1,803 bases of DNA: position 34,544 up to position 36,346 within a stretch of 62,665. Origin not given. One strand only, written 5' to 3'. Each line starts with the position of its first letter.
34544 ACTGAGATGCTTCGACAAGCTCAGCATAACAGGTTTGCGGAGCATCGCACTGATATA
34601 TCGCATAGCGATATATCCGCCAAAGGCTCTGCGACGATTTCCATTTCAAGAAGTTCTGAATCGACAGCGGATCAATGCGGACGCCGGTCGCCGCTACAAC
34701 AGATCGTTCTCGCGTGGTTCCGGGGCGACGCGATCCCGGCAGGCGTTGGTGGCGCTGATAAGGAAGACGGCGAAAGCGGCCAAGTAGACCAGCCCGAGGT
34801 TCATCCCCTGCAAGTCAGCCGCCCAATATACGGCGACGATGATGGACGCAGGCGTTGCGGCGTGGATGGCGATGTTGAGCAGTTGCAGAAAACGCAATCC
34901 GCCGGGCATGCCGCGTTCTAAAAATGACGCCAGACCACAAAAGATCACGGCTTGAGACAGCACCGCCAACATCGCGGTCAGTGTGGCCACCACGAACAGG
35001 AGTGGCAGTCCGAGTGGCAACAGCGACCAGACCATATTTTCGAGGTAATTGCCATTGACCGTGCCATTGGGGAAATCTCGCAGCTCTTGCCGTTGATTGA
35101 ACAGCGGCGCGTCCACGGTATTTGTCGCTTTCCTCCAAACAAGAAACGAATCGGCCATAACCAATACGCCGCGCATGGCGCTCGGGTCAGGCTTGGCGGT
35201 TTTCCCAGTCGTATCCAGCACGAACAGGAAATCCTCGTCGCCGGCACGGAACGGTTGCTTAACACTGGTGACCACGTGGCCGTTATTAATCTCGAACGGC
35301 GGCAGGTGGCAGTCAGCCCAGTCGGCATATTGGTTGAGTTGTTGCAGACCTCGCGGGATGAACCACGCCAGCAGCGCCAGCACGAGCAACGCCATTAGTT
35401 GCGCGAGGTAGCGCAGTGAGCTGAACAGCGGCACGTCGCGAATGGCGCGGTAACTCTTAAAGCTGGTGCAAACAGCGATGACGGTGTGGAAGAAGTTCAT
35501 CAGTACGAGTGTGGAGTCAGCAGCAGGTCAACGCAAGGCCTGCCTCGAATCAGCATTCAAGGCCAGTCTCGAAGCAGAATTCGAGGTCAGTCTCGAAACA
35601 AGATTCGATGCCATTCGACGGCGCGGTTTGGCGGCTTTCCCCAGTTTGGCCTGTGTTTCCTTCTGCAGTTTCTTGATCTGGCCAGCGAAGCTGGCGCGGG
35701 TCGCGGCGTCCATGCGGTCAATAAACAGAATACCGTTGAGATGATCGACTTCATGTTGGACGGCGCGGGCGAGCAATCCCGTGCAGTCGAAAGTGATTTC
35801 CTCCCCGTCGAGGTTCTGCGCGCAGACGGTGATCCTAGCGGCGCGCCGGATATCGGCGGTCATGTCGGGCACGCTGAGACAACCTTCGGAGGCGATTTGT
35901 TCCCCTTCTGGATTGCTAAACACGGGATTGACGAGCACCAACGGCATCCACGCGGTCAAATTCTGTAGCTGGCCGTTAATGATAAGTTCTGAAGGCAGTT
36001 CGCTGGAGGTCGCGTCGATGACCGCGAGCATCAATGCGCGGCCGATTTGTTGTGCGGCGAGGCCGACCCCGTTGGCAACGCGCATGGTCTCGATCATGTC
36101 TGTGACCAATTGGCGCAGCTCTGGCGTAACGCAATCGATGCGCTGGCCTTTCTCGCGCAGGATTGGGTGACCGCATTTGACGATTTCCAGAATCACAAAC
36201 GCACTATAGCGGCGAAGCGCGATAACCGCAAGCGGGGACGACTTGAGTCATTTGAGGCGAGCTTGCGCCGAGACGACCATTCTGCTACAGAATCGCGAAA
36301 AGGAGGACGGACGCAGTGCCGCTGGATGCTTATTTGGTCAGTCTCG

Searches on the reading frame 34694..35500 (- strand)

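Call 27: search_protein_families(library=pfam, proteins=[window:34694-35500:-], max_evalue=0.001)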
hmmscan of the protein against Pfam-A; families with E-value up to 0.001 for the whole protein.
window:34694-35500:- (268 aa): 1 family
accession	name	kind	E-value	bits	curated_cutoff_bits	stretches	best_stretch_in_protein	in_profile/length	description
PF06691.16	DUF1189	-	4.6e-24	85.7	28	1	6-249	3-242/244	Protein of unknown function (DUF1189)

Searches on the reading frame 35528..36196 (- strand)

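Call 27: search_protein_families(library=pfam, proteins=[window:35528-36196:-], max_evalue=0.001)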
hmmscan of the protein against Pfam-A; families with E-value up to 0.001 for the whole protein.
window:35528-36196:- (222 aa): 1 family
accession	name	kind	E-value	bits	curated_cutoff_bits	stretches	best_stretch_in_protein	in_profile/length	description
PF01327.26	Pep_deformylase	-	1e-45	155.6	22.8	1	3-166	2-154/156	Polypeptide deformylase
